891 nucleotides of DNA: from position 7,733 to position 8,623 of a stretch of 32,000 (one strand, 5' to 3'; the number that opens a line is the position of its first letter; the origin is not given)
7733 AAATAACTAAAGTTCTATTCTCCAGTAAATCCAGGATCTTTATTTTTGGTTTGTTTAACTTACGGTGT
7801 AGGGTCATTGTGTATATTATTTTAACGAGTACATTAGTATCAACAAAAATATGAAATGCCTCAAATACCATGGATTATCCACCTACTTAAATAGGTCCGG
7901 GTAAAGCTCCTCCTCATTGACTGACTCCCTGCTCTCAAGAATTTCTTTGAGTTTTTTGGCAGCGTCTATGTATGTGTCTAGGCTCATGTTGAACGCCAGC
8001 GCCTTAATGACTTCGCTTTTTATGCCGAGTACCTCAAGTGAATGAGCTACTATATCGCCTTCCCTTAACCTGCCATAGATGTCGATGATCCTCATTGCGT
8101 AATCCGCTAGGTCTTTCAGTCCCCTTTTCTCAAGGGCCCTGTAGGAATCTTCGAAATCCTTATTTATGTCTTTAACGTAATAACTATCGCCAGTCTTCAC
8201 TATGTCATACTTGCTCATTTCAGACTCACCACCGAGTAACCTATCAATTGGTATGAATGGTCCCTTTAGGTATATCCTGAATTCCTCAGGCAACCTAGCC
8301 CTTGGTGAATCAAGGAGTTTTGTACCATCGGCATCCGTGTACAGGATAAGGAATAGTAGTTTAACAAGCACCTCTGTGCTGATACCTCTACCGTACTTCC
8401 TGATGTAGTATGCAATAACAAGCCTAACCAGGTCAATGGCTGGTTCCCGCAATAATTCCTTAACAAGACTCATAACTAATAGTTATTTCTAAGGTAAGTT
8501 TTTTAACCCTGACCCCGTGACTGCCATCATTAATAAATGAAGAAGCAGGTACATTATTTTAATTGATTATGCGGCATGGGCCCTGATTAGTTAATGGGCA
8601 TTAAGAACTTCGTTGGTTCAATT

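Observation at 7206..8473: Candidate toxin-antitoxin/defence pair: Panacea (DUF4065)-like protein followed by an atypical PIN-like protein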

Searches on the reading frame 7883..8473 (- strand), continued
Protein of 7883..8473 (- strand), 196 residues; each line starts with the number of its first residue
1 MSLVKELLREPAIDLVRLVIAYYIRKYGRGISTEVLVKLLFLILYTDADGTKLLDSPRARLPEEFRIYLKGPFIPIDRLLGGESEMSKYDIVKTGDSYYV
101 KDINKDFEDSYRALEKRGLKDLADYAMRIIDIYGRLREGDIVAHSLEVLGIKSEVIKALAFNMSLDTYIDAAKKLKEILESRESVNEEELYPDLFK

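Call 35: fold_search(model_id=the predicted structure, library=viral)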
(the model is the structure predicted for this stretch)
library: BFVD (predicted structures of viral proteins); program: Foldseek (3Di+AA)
matches with E <= 10: 65; with E <= 0.001: 0
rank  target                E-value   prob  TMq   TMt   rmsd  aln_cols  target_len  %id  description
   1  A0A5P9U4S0            2.5e-03  1.00  0.49  0.64   5.0       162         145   19  (no name in the UniProt tables at hand)
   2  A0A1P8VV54            1.6e-01  0.93  0.41  0.52   6.3       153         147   14  (no name in the UniProt tables at hand)
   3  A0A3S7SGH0            2.8e-01  0.63  0.40  0.45   8.0       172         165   12  (no name in the UniProt tables at hand)
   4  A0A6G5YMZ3            4.9e-01  0.69  0.43  0.52   6.6       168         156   17  (no name in the UniProt tables at hand)
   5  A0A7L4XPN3            1.3e+00  0.21  0.25  0.43  12.4       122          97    9  (no name in the UniProt tables at hand)
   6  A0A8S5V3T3            1.4e+00  0.04  0.20  0.06  15.3       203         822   13  NLR family CARD domain-containing protein-inhibition, Muti-domain, Innate Immunity, Phosphorylation [Siphoviridae sp. cteDy1]
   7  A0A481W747            1.7e+00  0.04  0.15  0.07  20.1       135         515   16  Phage portal protein [Fusobacterium phage Fnu1]
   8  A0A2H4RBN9            1.9e+00  0.12  0.28  0.37   8.9       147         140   13  Uncharacterized protein [Sulfolobus ellipsoid virus 1]
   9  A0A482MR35            2.5e+00  0.01  0.09  0.08  20.7       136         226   14  Uncharacterized protein [Escherichia phage vB_EcoP_WFI101126]
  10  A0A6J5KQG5            2.7e+00  0.11  0.27  0.41   6.3       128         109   10  Uncharacterized protein [uncultured Caudovirales phage]
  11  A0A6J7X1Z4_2          2.7e+00  0.06  0.18  0.07  16.6       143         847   13  Large polyvalent protein associated domain-containing protein [uncultured Caudovirales phage]
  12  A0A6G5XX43            3.0e+00  0.18  0.39  0.50   8.2       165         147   12  (no name in the UniProt tables at hand)
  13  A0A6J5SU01            3.0e+00  0.02  0.12  0.15  13.7       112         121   20  COG3747 Phage terminase, small subunit [uncultured Caudovirales phage]
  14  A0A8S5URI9            3.2e+00  0.06  0.14  0.09  10.2        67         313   19  Uncharacterized protein [Myoviridae sp. ctsIb3]
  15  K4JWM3                3.2e+00  0.03  0.13  0.12  16.1       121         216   16  Uncharacterized protein [Caulobacter phage CcrColossus]
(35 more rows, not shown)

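Call 36: find_homologous_proteins(query=P0052, max_evalue=0.001)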
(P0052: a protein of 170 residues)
Query P0052 (170 aa): 2 proteins with E <= 0.001 among 87 candidates.
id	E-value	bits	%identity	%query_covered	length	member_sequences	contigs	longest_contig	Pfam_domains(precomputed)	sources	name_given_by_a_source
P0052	8.7e-105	366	100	100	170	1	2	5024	PF13274.12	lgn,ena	-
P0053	1.3e-40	157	45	96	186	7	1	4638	-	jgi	-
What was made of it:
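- Tried and rejected: The homology search returned only two sequences (call 36).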

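Call 37: search_dna_similar(query=P0052, collection=phages, mode=protein, max_evalue=10, max_rows=30)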
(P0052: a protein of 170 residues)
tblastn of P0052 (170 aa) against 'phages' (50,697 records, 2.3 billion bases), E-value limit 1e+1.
No match.

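Call 38: search_dna_similar(query=P0052, collection=plasmids, mode=protein, max_evalue=10, max_rows=30)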
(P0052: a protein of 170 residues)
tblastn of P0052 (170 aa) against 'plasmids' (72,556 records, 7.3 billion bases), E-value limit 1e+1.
No match.
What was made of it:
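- Tried and rejected: Protein-level searches of the phage and plasmid collections found none (calls 37, 38).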

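Call 56: find_related_loci(query=A1, collection=viral_contigs, flank=8000)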
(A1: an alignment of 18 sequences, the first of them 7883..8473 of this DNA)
Query A1 (196 aa) in viral_contigs; peptide patterns used: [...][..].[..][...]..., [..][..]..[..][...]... (x = any residue, [..] = any of these).
35 stretches matched a pattern, but none encodes a relative of the query by tblastn (E <= 1e-3).

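Call 67: find_encoding_contigs(protein=P0035, flank=3000, max_places=2)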
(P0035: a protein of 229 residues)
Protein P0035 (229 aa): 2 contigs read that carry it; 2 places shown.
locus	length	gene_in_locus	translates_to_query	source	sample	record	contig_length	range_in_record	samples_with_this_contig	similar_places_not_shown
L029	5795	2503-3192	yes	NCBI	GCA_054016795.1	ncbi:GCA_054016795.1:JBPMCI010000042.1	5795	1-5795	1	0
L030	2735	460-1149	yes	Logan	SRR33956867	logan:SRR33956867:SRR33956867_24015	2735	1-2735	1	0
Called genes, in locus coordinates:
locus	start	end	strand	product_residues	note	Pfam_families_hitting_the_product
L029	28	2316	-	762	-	-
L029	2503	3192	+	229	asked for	-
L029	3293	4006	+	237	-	-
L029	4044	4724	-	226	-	-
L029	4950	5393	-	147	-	PF01850:PIN, PF13470:PIN_3 (weak)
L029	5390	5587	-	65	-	PF01954:AF2212-like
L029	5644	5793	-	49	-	?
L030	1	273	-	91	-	?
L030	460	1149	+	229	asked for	-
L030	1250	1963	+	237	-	-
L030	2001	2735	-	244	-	?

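Call 68: find_encoding_contigs(protein=P0045, flank=3000, max_places=2)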
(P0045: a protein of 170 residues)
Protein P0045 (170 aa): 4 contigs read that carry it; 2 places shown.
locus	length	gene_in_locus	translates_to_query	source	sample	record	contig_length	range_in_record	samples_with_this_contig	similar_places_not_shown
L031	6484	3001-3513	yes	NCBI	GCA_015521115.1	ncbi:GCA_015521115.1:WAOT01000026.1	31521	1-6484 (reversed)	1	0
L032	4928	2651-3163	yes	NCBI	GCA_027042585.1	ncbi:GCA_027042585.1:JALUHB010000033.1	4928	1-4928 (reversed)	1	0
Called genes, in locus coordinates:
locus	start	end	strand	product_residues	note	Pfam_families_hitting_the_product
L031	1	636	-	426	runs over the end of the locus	PF12679:ABC2_membrane_2, PF12698:ABC2_membrane_3, PF12730:ABC2_membrane_4 (weak)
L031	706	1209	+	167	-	-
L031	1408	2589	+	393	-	PF04055:Radical_SAM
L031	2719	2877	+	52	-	-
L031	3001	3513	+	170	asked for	-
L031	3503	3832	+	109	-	-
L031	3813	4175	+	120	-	-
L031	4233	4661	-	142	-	-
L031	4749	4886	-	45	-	-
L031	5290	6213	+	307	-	PF16795:Phage_integr_3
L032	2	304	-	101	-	?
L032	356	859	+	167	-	-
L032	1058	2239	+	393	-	PF04055:Radical_SAM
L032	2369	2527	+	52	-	-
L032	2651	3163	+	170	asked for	-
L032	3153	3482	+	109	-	-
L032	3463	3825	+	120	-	-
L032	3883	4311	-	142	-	-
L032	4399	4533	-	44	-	-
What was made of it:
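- An SSV-type integrase lies near the L031 pair (call 68). An integrase lies 1.1 kb from the L031 pair (call 68).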

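Call 69: find_encoding_contigs(protein=P0052, flank=3000, max_places=2)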
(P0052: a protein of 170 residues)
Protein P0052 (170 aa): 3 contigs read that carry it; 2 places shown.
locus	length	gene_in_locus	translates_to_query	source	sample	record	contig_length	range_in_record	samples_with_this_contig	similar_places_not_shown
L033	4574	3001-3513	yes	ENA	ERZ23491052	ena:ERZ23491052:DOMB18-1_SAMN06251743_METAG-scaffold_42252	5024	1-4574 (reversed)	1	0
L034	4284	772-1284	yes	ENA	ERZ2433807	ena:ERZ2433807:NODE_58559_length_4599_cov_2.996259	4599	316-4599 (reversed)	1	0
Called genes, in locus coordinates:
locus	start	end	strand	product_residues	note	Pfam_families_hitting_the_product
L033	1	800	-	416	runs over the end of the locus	?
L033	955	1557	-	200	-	-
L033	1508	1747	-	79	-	-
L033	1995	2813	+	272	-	PF05168:HEPN, PF01909:NTP_transf_2 (weak), PF18765:Polbeta (faint)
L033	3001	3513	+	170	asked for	PF13274:SocA_Panacea (weak)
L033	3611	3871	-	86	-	-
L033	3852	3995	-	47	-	-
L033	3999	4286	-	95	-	-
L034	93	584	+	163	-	PF01909:NTP_transf_2, PF18765:Polbeta (weak)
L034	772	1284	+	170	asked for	PF13274:SocA_Panacea (weak)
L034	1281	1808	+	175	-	-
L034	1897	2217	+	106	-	-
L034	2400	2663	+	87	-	PF03683:UPF0175, PF24001:DUF7317 (weak)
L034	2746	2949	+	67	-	PF01954:AF2212-like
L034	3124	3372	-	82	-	PF13772:AIG2_2 (weak)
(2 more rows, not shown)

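Call 71: find_encoding_contigs(protein=P0048, flank=3500, max_places=2)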
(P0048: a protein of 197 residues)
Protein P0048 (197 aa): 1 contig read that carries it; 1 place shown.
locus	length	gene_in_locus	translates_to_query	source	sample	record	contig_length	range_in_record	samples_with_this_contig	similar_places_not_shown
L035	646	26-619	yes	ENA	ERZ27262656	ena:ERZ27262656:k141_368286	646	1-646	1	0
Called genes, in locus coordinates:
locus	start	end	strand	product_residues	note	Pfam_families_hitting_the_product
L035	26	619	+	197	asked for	-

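Call 72: find_encoding_contigs(protein=P0046, flank=3500, max_places=2)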
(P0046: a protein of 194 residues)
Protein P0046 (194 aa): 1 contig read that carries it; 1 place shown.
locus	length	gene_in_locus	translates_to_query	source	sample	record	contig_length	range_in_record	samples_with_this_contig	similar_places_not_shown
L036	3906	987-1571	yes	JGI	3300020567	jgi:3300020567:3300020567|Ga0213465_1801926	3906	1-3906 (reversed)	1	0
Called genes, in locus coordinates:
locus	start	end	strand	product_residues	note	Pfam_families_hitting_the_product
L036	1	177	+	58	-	?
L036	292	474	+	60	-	-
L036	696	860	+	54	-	-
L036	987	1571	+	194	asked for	-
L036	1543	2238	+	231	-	-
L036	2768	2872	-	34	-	-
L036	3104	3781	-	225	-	-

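Call 73: find_encoding_contigs(protein=P0051, flank=3500, max_places=2)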
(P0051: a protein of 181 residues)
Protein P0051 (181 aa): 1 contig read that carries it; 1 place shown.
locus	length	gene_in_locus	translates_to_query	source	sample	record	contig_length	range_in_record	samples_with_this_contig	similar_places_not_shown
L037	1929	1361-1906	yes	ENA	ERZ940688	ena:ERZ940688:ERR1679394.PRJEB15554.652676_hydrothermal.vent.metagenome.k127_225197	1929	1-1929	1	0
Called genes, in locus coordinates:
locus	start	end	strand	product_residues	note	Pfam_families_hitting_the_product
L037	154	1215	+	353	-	-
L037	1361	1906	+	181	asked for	-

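Call 79: find_encoding_contigs(protein=P0007, flank=3000, max_places=2)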
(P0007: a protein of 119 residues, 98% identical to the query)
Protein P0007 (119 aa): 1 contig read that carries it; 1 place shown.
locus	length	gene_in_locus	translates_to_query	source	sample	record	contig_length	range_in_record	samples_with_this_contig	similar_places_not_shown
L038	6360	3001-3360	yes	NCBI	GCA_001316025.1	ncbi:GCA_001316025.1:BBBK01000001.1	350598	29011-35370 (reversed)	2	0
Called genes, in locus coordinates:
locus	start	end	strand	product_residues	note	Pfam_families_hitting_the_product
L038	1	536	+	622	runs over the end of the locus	PF01855:POR_N, PF02780:Transketolase_C (faint), PF02775:TPP_enzyme_C, PF12797:Fer4_2 (faint), PF00037:Fer4 (weak)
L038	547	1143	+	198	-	PF01558:POR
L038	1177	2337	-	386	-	PF00083:Sugar_tr, PF07690:MFS_1, PF00083:Sugar_tr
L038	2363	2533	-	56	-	-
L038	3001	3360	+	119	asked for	-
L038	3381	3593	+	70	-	-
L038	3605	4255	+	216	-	-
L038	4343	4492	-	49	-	-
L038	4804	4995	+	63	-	PF11520:Cren7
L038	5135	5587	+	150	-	-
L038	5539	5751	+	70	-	-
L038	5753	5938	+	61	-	-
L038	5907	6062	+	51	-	-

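Call 85: search_protein_families(library=phrogs, proteins=[window:7883-8473:-, L005:1204-2007:+, L005:2007-2528:+, L005:2639-3160:-, L005:3370-3723:-, L005:3778-4140:+, L005:6301-7617:+, L005:7681-8457:-, L005:8946-9407:-], max_evalue=0.01)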
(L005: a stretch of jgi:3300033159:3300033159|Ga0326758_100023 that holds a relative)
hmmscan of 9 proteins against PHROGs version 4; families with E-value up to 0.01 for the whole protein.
window:7883-8473:- (196 aa): 0 families

L005:1204-2007:+ (267 aa): 1 family
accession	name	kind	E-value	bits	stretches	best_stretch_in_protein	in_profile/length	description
phrog_164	-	DNA, RNA and nucleotide metabolism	1.1e-09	38.9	1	14-260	231-472/500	ParA-like partition protein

L005:2007-2528:+ (173 aa): 0 families

L005:2639-3160:- (173 aa): 0 families

L005:3370-3723:- (117 aa): 0 families

L005:3778-4140:+ (120 aa): 0 families

L005:6301-7617:+ (438 aa): 0 families

L005:7681-8457:- (258 aa): 0 families

L005:8946-9407:- (153 aa): 0 families

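Call 92: search_protein_families(library=pfam, alignment_id=A1, max_evalue=10)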
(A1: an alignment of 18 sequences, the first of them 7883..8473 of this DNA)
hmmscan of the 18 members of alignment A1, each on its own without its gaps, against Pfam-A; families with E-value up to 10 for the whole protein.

A. member 1, window:7883-8473:- (196 aa): 0 families

B. families by the number of members that match (of 18 scanned): 4 families
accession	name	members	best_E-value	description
PF08375.16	Rpn3_C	3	0.2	Proteasome regulatory subunit C-terminal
PF19575.5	HTH_58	1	0.028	Helix-turn-helix domain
PF22930.1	PDXDC1-like_cen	1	0.23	PDXDC1-like central domain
PF09500.16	YiiD_C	1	0.3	Putative thioesterase (yiiD_Cterm)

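Call 93: find_encoding_contigs(protein=P0002, flank=5000, max_places=2)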
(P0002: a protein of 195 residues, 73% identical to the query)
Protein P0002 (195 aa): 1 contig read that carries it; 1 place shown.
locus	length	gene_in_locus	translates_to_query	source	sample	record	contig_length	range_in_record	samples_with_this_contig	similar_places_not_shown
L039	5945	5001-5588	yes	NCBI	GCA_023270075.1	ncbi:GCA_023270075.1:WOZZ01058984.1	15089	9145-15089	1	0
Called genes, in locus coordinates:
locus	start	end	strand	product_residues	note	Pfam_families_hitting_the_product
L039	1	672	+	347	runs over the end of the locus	PF03787:RAMPs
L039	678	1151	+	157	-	PF09701:Cas_Cmr5 (weak)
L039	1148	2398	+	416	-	PF03787:RAMPs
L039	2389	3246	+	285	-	PF03787:RAMPs (weak)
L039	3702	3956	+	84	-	-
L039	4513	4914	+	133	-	-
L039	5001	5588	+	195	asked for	-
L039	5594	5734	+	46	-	-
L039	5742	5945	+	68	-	?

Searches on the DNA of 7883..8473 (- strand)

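Call 54: search_rna_families(sources=[L001, L002, L009, L010, L013], threshold=gathering)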
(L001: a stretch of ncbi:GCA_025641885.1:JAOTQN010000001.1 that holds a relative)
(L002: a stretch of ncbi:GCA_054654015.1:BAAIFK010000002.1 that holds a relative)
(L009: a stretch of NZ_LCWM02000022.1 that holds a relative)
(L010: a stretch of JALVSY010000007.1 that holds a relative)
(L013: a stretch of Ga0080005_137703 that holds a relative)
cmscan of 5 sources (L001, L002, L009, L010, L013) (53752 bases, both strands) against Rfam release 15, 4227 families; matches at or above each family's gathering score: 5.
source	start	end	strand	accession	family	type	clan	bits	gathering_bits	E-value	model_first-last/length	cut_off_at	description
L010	9527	9599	-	RF00005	tRNA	Gene; tRNA;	CL00001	76.9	29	3.3e-15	1-71/71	no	tRNA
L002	9191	9311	-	RF00001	5S_rRNA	Gene; rRNA;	CL00113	64.9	38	1.9e-11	1-120/120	no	5S ribosomal RNA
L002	8248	8322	-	RF00005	tRNA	Gene; tRNA;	CL00001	59.5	29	2e-10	1-71/71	no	tRNA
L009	8381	8450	-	RF00005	tRNA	Gene; tRNA;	CL00001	29.4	29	0.039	1-71/71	no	tRNA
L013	8364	8433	-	RF00005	tRNA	Gene; tRNA;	CL00001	29.4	29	0.039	1-71/71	no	tRNA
